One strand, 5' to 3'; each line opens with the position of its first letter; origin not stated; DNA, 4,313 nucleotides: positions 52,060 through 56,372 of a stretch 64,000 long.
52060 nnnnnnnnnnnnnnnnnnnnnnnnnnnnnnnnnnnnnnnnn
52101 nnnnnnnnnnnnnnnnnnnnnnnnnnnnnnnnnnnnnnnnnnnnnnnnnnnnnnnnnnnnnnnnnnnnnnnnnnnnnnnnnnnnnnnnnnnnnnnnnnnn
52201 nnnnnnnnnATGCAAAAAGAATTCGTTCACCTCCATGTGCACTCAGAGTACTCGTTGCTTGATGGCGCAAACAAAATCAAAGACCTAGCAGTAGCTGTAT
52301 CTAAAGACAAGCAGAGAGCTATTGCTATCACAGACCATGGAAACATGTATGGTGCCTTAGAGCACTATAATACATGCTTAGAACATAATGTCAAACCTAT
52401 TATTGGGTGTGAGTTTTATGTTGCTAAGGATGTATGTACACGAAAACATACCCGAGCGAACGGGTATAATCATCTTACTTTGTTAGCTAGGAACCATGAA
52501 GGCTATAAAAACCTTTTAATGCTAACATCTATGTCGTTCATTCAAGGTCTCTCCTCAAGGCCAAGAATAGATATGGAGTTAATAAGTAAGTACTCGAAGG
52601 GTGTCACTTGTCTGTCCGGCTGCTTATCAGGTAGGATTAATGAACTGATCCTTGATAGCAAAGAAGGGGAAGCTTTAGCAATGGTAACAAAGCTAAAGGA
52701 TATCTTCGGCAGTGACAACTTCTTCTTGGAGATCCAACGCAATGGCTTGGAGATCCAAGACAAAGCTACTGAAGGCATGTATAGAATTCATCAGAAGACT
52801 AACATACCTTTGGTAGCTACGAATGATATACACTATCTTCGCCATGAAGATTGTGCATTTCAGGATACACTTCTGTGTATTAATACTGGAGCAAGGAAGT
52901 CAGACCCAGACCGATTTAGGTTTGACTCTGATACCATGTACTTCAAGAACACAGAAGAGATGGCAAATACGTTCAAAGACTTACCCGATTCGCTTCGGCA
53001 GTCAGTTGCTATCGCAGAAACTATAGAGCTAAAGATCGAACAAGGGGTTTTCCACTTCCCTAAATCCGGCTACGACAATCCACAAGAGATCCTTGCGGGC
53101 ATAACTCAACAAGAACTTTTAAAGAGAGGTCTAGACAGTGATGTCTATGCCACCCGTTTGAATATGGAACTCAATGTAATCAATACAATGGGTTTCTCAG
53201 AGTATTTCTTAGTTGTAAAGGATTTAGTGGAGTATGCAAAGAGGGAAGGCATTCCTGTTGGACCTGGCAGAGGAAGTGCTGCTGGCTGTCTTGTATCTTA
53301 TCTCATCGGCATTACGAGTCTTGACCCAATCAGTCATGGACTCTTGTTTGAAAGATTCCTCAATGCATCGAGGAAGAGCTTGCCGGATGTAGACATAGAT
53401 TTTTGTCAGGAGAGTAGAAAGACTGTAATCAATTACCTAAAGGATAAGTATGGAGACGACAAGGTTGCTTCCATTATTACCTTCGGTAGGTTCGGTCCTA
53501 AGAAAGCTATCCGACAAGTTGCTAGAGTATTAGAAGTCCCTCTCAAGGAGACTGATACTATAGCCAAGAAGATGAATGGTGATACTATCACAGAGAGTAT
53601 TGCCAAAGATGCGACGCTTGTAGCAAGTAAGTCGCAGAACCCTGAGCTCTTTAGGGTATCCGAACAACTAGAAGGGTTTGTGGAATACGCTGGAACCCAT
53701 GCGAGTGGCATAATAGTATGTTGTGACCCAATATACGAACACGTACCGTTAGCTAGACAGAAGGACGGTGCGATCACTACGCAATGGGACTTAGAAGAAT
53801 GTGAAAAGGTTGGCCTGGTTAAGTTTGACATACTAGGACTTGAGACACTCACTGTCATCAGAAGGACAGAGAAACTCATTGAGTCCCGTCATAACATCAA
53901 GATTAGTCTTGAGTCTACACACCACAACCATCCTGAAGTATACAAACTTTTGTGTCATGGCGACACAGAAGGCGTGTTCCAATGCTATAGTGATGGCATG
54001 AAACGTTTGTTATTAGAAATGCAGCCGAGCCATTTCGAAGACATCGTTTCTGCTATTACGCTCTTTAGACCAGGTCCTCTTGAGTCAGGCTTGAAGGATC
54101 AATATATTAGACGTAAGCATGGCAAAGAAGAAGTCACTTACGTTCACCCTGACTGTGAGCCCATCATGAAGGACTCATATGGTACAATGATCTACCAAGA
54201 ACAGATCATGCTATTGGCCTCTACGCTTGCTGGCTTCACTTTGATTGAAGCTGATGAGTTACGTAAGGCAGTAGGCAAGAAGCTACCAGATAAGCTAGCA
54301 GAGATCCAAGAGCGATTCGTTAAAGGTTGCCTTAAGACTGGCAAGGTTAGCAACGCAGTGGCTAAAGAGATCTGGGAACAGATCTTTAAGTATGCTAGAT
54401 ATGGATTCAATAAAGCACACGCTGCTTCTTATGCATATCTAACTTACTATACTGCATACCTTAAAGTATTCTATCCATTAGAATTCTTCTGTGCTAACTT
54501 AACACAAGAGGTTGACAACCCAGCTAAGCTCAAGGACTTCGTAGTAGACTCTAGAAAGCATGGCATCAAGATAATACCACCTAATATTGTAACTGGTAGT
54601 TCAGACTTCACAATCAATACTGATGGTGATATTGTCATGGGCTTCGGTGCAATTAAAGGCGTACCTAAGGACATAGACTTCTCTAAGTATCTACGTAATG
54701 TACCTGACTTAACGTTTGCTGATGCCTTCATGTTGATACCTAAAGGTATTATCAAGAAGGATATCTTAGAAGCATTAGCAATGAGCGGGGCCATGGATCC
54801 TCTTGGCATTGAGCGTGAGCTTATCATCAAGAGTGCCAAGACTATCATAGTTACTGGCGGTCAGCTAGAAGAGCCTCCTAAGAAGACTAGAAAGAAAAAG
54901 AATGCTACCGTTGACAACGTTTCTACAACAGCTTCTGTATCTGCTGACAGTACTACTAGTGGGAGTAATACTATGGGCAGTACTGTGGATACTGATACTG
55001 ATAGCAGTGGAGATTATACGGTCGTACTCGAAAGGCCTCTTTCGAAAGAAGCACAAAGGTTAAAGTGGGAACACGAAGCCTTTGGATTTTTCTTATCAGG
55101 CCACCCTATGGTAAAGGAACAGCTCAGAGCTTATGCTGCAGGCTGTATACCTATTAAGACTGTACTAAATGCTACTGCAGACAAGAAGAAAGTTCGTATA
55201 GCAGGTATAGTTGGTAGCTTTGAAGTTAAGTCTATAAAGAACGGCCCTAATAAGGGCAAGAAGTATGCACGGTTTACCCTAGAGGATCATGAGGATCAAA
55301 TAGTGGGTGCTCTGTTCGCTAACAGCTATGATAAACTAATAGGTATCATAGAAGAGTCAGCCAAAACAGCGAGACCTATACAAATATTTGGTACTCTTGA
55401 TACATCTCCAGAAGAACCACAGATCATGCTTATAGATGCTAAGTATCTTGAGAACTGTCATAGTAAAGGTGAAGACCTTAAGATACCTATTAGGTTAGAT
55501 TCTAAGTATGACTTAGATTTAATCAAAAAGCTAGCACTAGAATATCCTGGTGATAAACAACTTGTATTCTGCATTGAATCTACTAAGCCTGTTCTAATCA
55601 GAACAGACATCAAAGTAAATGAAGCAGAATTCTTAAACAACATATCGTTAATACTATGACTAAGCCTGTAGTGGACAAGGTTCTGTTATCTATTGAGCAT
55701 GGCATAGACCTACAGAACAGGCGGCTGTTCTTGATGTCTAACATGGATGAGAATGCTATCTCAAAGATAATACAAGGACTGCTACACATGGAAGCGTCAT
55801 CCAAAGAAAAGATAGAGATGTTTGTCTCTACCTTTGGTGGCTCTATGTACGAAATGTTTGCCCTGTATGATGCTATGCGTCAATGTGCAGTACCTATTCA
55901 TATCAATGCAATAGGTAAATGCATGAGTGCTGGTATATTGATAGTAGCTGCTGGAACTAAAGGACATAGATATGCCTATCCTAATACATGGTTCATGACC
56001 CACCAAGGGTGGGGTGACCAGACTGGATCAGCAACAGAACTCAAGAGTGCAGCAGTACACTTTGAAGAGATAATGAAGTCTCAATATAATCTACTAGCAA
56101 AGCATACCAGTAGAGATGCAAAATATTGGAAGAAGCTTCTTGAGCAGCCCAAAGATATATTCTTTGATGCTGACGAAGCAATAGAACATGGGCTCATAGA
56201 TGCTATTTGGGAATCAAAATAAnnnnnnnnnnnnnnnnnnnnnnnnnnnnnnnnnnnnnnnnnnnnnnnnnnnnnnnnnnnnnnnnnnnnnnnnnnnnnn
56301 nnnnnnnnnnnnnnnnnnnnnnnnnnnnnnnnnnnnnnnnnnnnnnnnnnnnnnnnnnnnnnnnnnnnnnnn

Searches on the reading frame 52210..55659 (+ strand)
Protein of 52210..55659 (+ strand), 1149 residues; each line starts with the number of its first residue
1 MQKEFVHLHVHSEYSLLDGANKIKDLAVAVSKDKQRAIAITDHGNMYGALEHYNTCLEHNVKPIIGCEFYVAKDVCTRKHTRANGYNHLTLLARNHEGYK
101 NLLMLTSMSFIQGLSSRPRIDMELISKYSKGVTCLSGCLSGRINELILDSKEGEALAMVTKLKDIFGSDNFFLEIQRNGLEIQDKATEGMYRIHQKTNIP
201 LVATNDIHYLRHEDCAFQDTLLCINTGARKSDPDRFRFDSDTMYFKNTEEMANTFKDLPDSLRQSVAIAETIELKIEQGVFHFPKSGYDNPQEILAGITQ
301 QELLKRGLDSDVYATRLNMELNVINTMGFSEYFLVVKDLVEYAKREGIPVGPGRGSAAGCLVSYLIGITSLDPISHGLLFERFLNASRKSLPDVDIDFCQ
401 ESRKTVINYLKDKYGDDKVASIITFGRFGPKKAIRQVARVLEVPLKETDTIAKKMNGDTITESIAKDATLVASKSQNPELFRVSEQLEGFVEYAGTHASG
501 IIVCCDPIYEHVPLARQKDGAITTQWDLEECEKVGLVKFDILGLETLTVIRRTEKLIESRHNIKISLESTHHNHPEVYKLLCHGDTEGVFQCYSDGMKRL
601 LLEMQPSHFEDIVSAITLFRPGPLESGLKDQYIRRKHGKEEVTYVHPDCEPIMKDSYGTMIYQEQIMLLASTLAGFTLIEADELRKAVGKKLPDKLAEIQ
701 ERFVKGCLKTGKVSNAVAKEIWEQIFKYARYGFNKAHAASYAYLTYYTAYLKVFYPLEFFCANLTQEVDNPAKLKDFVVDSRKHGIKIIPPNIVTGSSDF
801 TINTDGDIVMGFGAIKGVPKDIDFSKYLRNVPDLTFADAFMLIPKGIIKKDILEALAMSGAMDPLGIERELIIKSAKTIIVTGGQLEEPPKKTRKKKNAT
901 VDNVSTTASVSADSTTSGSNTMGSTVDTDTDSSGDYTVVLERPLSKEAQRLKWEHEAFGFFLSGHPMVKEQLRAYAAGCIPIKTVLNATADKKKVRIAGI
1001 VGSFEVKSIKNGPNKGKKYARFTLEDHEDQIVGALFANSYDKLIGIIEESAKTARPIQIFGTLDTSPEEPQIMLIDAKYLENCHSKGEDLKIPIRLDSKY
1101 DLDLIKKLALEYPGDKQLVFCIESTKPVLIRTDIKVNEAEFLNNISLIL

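Call 50: search_protein_families(library=pfam, proteins=[window:52210-55659:+], max_evalue=0.001)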
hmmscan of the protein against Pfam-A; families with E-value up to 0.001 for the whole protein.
window:52210-55659:+ (1149 aa): 4 families
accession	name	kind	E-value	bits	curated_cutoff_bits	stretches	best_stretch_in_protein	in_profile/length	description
PF07733.18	DNA_pol3_alpha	-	1.9e-85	287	23.9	1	309-543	19-260/260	Bacterial DNA polymerase III alpha NTPase domain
PF17657.6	DNA_pol3_finger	-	2.2e-54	183.7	22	1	546-710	1-165/166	Bacterial DNA polymerase III alpha subunit finger domain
PF02811.25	PHP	-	5.4e-51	173.6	26.4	1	7-178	1-164/164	PHP domain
PF14579.12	HHH_6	-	1.1e-08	35.6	25.6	1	785-870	1-88/90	Helix-hairpin-helix motif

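Call 107: search_dna_similar(query=window:52210-55659:+, collection=phages, mode=protein, max_rows=12, max_evalue=1e-20)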
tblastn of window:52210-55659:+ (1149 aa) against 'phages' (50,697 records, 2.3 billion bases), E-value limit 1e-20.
Records with a match: 1402; places in all: 1405; records where one place covers at least 80% of the query: 67.
Best place of each record, by identity: <60% 1402.
By first word of the organism name: Pseudomonas 302; Mycobacterium 282; Streptomyces 211; Gordonia 132; Bacillus 99; Bacteriophage 45; Microbacterium 36; Staphylococcus 34; Escherichia 31; Rhodococcus 22; and 57 more.
By host as written in the record: Mycobacterium smegmatis mc2 155 204; Pseudomonas aeruginosa 118; - 102; Pseudomonas aeruginosa PAO1 86; Streptomyces griseus ATCC 10137 81; Gordonia terrae 3612 65; Streptomyces lividans JI 1326 44; Mycobacterium smegmatis mc#155 37; and 230 more.
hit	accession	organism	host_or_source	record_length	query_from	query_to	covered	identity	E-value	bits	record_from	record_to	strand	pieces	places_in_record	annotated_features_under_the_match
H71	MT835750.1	Bacteriophage sp.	human fecal samples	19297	5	1083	94%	35.7%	0e+0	635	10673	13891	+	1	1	record has no annotation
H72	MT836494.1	Bacteriophage sp.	human fecal samples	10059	5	1052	91%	36.2%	0e+0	635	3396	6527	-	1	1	record has no annotation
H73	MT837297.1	Bacteriophage sp.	human fecal samples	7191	5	1053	91%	36.1%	0e+0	630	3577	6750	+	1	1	record has no annotation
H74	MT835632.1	Bacteriophage sp.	human fecal samples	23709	3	1077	94%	35.1%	0e+0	633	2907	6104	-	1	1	record has no annotation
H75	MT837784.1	Bacteriophage sp.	human fecal samples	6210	5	1073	93%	35.3%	0e+0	618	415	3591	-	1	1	record has no annotation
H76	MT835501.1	Bacteriophage sp.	human fecal samples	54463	5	1053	91%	35.8%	0e+0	602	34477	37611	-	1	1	record has no annotation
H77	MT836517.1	Bacteriophage sp.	human fecal samples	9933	4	1076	93%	34.9%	0e+0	606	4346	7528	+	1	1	record has no annotation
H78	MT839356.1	Bacteriophage sp.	human fecal samples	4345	5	1047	91%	35.8%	0e+0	622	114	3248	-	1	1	record has no annotation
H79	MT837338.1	Bacteriophage sp.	human fecal samples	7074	5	1042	90%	35.5%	0e+0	603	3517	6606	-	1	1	record has no annotation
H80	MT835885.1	Bacteriophage sp.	human fecal samples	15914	5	1074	93%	34.4%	0e+0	597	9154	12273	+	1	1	record has no annotation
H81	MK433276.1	Streptomyces phage Asten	Streptomyces griseus ATCC 10137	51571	4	1120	97%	32.3%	5e-177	583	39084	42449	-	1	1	54: DnaE-like DNA polymerase III subunit alpha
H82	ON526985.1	Streptomyces phage Ejemplo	Streptomyces griseus ATCC 10137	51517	4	1120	97%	32.3%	6e-177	583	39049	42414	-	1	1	52: DnaE-like DNA polymerase III alpha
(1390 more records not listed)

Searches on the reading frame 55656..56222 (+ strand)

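Call 50: search_protein_families(library=pfam, proteins=[window:55656-56222:+], max_evalue=0.001)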
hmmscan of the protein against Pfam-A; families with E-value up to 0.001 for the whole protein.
window:55656-56222:+ (188 aa): 1 family
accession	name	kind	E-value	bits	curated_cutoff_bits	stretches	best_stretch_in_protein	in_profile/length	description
PF00574.28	CLP_protease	-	6.2e-37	127.7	20.2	1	19-187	14-181/182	Clp protease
